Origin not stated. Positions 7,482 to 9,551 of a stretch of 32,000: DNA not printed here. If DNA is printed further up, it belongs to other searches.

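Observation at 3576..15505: Unusual catabolic island: FdrA + YlbE(DUF1116) without YlbF or carbamate kinase, joined to a double cyclase, a CoxMSL-type Mo-hydroxylase, CoxG and an NCS2 nucleobase permease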

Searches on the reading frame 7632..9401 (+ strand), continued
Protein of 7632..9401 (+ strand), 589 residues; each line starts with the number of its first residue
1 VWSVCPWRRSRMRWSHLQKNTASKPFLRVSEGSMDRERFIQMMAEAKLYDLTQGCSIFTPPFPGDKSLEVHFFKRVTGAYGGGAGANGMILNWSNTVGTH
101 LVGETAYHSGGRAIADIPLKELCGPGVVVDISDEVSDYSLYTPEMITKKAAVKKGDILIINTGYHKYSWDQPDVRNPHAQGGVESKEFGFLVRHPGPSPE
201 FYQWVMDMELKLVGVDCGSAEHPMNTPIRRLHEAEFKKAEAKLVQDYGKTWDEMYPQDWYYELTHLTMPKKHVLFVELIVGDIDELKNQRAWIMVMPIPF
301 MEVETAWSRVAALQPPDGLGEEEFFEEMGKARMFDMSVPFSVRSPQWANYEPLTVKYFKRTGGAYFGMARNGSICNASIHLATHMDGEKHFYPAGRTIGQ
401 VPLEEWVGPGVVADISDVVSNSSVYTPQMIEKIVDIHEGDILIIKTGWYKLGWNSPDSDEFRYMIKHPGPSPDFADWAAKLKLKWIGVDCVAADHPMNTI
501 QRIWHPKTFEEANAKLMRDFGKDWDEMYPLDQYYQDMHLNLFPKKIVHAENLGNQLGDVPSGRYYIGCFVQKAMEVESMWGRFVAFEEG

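Call 59: search_protein_families(library=pfam, proteins=[L016:3903-4652:+, L016:4649-5824:+, L016:5797-6174:+, L016:6171-7010:+, L016:14710-15537:+, L016:15552-16055:+, L016:16134-18029:+, L016:1974-3533:-, L016:520-1830:+, L016:10001-10825:+], max_evalue=0.01)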
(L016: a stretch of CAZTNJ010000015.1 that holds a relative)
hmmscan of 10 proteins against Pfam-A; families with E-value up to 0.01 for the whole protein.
L016:3903-4652:+ (249 aa): 0 families

L016:4649-5824:+ (391 aa): 3 families
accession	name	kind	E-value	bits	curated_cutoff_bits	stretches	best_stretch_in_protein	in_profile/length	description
PF22691.2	Thiolase_C_1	-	5.1e-42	143.4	28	1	244-383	1-138/144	Thiolase C-terminal domain-like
PF00108.29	Thiolase_N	-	1.1e-22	81.1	26.4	1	39-227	43-259/260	Thiolase, N-terminal domain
PF02803.24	Thiolase_C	-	9.7e-09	35.4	27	1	266-382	26-119/123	Thiolase, C-terminal domain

L016:5797-6174:+ (125 aa): 2 families
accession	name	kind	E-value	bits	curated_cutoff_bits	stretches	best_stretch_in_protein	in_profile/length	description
PF01796.24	OB_ChsH2_C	-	2.3e-08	34.3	27.1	1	48-102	2-60/65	ChsH2, C-terminal OB-fold domain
PF12172.15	zf-ChsH2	-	7.2e-07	29.3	23.2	1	10-39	4-33/37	ChsH2, rubredoxin-like zinc ribbon domain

L016:6171-7010:+ (279 aa): 1 family
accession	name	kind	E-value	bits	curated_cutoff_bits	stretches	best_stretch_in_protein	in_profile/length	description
PF11392.14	AllH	-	2.9e-20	73.4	25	1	164-269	3-108/109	Oxamate carbamoyltransferase subunit AllH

L016:14710-15537:+ (275 aa): 7 families
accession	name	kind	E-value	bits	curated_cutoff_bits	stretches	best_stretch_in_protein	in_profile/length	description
PF08242.18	Methyltransf_12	-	1.2e-15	58.5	30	1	61-156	1-98/98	Methyltransferase domain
PF13847.12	Methyltransf_31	-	1.1e-14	54.8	27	1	56-173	3-124/145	Methyltransferase domain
PF08241.18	Methyltransf_11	-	2.3e-14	54.2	21.2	1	62-158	2-95/95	Methyltransferase domain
PF13649.12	Methyltransf_25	-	5.9e-13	49.8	27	1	61-154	2-97/97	Methyltransferase domain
PF01209.24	Ubie_methyltran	-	1.1e-07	31.9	20.1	1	55-165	46-159/233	ubiE/COQ5 methyltransferase family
PF13489.12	Methyltransf_23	-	2.8e-07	30.8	27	1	54-161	20-119/164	Methyltransferase domain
PF03848.20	TehB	-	1.1e-06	28.6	20.4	1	55-158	29-132/193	Tellurite resistance protein TehB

L016:15552-16055:+ (167 aa): 2 families
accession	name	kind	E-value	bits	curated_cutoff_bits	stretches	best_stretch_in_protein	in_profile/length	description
PF00881.29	Nitroreductase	-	1.1e-25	91.2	23.5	2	6-56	3-53/167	Nitroreductase family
PF14512.11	TM1586_NiRdase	-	8.9e-12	45.5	27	2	21-52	158-189/215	Putative TM nitroreductase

L016:16134-18029:+ (631 aa): 10 families
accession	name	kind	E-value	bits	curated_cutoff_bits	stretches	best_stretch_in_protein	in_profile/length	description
PF00326.27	Peptidase_S9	-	6.7e-51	173.2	22.6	1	417-629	1-211/213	Prolyl oligopeptidase family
PF20434.5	BD-FAE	-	1.7e-16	60.8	26.8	1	399-588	11-215/215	BD-FAE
PF02129.25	Peptidase_S15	-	1.9e-11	44.6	23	1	382-517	1-132/262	X-Pro dipeptidyl-peptidase (S15 family)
PF01738.24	DLH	-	3.9e-10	40.1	21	1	423-617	34-198/217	Dienelactone hydrolase family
PF05448.18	AXE1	-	3.7e-07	29.7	21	1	367-511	50-207/321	Acetyl xylan esterase (AXE1)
PF07859.19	Abhydrolase_3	-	3.2e-06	27.5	25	1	461-608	49-209/210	alpha/beta hydrolase fold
PF12146.15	Hydrolase_4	-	6e-06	26.2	27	0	555-610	184-237/239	Serine aminopeptidase, S33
PF00561.26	Abhydrolase_1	-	2.6e-05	24.5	25.8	1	402-492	1-81/245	alpha/beta hydrolase fold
PF12697.13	Abhydrolase_6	-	0.00017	22.8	26.3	1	408-612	5-210/217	Alpha/beta hydrolase family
PF03583.20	LIP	-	0.00057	19.7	23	0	427-514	23-104/286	Secretory lipase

L016:1974-3533:- (519 aa): 3 families
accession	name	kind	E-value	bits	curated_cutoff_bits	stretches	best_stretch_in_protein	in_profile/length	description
PF13180.12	PDZ_2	-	0.00017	22.2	27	1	374-418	29-73/80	PDZ domain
PF00595.29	PDZ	-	0.0026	18.5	23.2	1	341-406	8-73/81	PDZ domain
PF02230.22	Abhydrolase_2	-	0.0028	18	23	1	175-274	101-199/217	Phospholipase/Carboxylesterase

L016:520-1830:+ (436 aa): 1 family
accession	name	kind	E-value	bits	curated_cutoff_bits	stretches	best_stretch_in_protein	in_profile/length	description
PF13485.12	Peptidase_MA_2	-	5.2e-07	30.1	32.4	1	144-247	72-171/201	Peptidase MA superfamily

L016:10001-10825:+ (274 aa): 1 family
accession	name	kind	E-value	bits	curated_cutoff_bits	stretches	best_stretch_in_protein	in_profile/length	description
PF04199.19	Cyclase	-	1.5e-32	113.2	23.1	1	16-177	1-142/142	Putative cyclase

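Call 63: search_protein_families(library=ncbifam, proteins=[L016:3903-4652:+, L016:4649-5824:+, L016:5797-6174:+, L016:6171-7010:+, L016:7012-8586:+, L016:8555-9979:+, L016:10001-10825:+, L016:10843-11730:+, L016:11727-12218:+, L016:12220-14562:+], max_evalue=0.00001)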
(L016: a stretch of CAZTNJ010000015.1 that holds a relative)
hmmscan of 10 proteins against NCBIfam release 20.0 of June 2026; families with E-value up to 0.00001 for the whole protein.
L016:3903-4652:+ (249 aa): 0 families

L016:4649-5824:+ (391 aa): 28 families (the best 25 are shown)
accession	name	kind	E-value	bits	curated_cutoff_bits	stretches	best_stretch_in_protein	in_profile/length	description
NF004720.0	PRK06064.1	subfamily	2.1e-118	395.5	420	1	1-387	1-385/389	thiolase domain-containing protein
NF053570.1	AcCoTHIOL_METTL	equivalog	4.8e-101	338.4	600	1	1-389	1-383/385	acetyl-CoA acetyltransferase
NF005704.0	PRK07516.1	subfamily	3.1e-86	289.8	412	1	3-379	3-377/389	thiolase domain-containing protein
NF009228.0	PRK12578.1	subfamily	2e-72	243.9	485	1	2-381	3-379/387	thiolase domain-containing protein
NF004810.0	PRK06157.1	equivalog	3.9e-71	240.3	403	1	2-385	7-391/400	acetyl-CoA acetyltransferase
NF006102.0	PRK08256.1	subfamily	4.9e-68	230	436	1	2-385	3-389/394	lipid-transfer protein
NF004982.0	PRK06365.1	equivalog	2.5e-63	214.6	695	2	1-257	15-267/430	thiolase domain-containing protein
NF004715.0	PRK06059.1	equivalog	8e-60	202.9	424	1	2-381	4-392/399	lipid-transfer protein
NF004936.0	PRK06289.1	equivalog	1e-53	182.6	375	1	39-385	46-399/405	acetyl-CoA acetyltransferase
NF004811.0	PRK06158.1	subfamily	1.7e-51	175.4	421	1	22-377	29-368/384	acetyl-CoA acetyltransferase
NF006010.0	PRK08142.1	subfamily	2e-51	175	462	1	31-378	35-373/388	thiolase domain-containing protein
NF053628.1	BnzsclthlBbsBGT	equivalog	1.3e-50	172.4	750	1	2-372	5-365/389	benzoylsuccinyl-CoA thiolase subunit BbsB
NF006180.0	PRK08313.1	subfamily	7.8e-49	166.5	514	1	81-378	86-373/389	thiolase domain-containing protein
NF005892.0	PRK07855.1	subfamily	1.1e-46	159.4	469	1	5-368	9-371/390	lipid-transfer protein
NF004721.0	PRK06065.1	equivalog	7.2e-43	146.9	455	1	3-367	11-370/393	thiolase domain-containing protein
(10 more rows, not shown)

L016:5797-6174:+ (125 aa): 1 family
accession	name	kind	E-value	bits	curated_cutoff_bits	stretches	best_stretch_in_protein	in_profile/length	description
NF053627.1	BnzsclthlBbsAGT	equivalog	4e-13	49.6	250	1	16-109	37-124/145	benzoylsuccinyl-CoA thiolase subunit BbsA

L016:6171-7010:+ (279 aa): 0 families

L016:7012-8586:+ (524 aa): 3 families
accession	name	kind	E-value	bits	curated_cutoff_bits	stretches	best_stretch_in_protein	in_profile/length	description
NF004760.0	PRK06091.1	subfamily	6.6e-150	500.2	433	1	3-520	2-496/555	acyl-CoA synthetase FdrA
TIGR01019.1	sucCoAalpha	subfamily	2.3e-18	66.6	353.2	1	93-301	41-249/286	succinate--CoA ligase subunit alpha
NF004230.0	PRK05678.1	equivalog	1.2e-17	64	336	1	92-301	42-251/291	succinate--CoA ligase subunit alpha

L016:8555-9979:+ (474 aa): 0 families

L016:10001-10825:+ (274 aa): 1 family
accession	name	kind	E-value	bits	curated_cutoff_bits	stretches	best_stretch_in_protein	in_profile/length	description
TIGR03035.1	trp_arylform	equivalog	4.2e-13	49.7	223.05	1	15-99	2-84/206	arylformamidase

L016:10843-11730:+ (295 aa): 8 families
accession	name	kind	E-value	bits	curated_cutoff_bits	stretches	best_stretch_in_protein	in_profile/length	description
NF043083.1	XdhB_XDHase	equivalog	3.3e-62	210.2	310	1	8-281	6-285/289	xanthine dehydrogenase subunit XdhB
NF007427.0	PRK09971.1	equivalog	3.8e-60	203.5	287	1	8-282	6-286/292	xanthine dehydrogenase FAD-binding subunit XdhB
NF041019.1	glyceraldDH_beta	equivalog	4.6e-55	186.8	350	1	6-278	5-279/280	glyceraldehyde dehydrogenase subunit beta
TIGR02963.1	xanthine_xdhA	equivalog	6.1e-47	160.3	467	1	9-274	195-463/468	xanthine dehydrogenase small subunit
TIGR03195.1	4hydrxCoA_B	equivalog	2.1e-35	122.4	404.55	2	4-123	2-121/321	4-hydroxybenzoyl-CoA reductase subunit beta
TIGR03199.1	pucC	equivalog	7.6e-25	87.7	306.05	1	12-265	1-255/264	xanthine dehydrogenase subunit C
TIGR03312.1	Se_sel_red_FAD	hypoth_equivalog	3.3e-15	56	241.5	1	8-271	3-242/257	molybdopterin-dependent oxidoreductase FAD-binding subunit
TIGR02969.1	mam_aldehyde_ox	subfamily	7.1e-11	40.3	1912.3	1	9-251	239-497/1330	aldehyde oxidase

L016:11727-12218:+ (163 aa): 11 families
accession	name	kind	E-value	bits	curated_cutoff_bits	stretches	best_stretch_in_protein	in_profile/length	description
NF041020.1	glyceraldDH_gamma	equivalog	5.9e-56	188.6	290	1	9-157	9-157/164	glyceraldehyde dehydrogenase subunit gamma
NF043084.2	XdhC_XDHase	equivalog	1.3e-53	180.5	217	1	13-158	3-149/151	xanthine dehydrogenase subunit XdhC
TIGR03193.1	4hydroxCoAred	equivalog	4e-48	163.1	257.8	1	14-155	3-144/148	4-hydroxybenzoyl-CoA reductase subunit gamma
TIGR03198.1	pucE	equivalog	1.8e-46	157.3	254.3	1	10-160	1-150/151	xanthine dehydrogenase subunit E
NF007387.0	PRK09908.1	equivalog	1.5e-44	151.2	212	1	9-160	5-157/159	xanthine dehydrogenase iron sulfur-binding subunit XdhC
NF045668.1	pterin_aldehy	equivalog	5.9e-43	147.1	1100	1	14-157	4-150/905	molybdopterin-dependent aldehyde oxidoreductase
NF008514.0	PRK11433.1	equivalog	1.7e-41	142.1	322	1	9-156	49-211/218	aldehyde dehydrogenase iron-sulfur subunit PaoA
TIGR02963.1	xanthine_xdhA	equivalog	3.5e-41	141.3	467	1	13-157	1-155/468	xanthine dehydrogenase small subunit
TIGR03311.1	Se_dep_XDH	equivalog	4.2e-40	137.6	830.45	1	14-155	2-140/848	selenium-dependent xanthine dehydrogenase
TIGR02969.1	mam_aldehyde_ox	subfamily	6.7e-31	106.6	1912.3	1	15-160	5-162/1330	aldehyde oxidase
TIGR03313.1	Se_sel_red_Mo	hypoth_equivalog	1e-15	56.5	1101.9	1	15-155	1-141/951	molybdopterin-dependent oxidoreductase Mo/Fe-S-binding subunit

L016:12220-14562:+ (780 aa): 13 families
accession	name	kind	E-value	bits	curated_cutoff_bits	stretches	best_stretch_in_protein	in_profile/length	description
NF043082.1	XdhA_XDHase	equivalog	1.7e-156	522.4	780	1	7-777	1-754/758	xanthine dehydrogenase subunit XdhA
TIGR03194.1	4hydrxCoA_A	equivalog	7.3e-156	520.6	994.55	1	13-774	3-745/746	4-hydroxybenzoyl-CoA reductase subunit alpha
NF007426.0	PRK09970.1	equivalog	2.6e-150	502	916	1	4-775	3-755/761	xanthine dehydrogenase molybdenum-binding subunit XdhA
NF041018.1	glyceraldDH_alpha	equivalog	4e-125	419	790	1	5-771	1-740/741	glyceraldehyde dehydrogenase subunit alpha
TIGR03196.1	pucD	equivalog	5.7e-119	398.7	783.65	1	8-771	4-754/763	xanthine dehydrogenase subunit D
TIGR03311.1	Se_dep_XDH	equivalog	6.8e-109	365.2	830.45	2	7-566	162-692/848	selenium-dependent xanthine dehydrogenase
NF040766.1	CODH_aero_grp5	exception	9.4e-104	348.2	950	2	5-585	3-589/785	aerobic carbon-monoxide dehydrogenase large subunit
NF045668.1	pterin_aldehy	equivalog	6.1e-101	338.9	1100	1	6-776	174-905/905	molybdopterin-dependent aldehyde oxidoreductase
NF041671.1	peri_hyde_PaoC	equivalog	4.1e-99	332.9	1180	2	3-517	14-502/735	aldehyde oxidoreductase molybdenum-binding subunit PaoC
TIGR03313.1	Se_sel_red_Mo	hypoth_equivalog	6.5e-97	325.3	1101.9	2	160-775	350-949/951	molybdopterin-dependent oxidoreductase Mo/Fe-S-binding subunit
TIGR02416.1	CO_dehy_Mo_lg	equivalog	6.7e-95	318.8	991.15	1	21-770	7-766/770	aerobic carbon-monoxide dehydrogenase large subunit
TIGR02965.1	xanthine_xdhB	equivalog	2.1e-86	290.7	849.5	1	17-724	11-695/758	xanthine dehydrogenase molybdopterin binding subunit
TIGR02969.1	mam_aldehyde_ox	subfamily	7.3e-53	179.4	1912.3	2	7-531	576-1084/1330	aldehyde oxidase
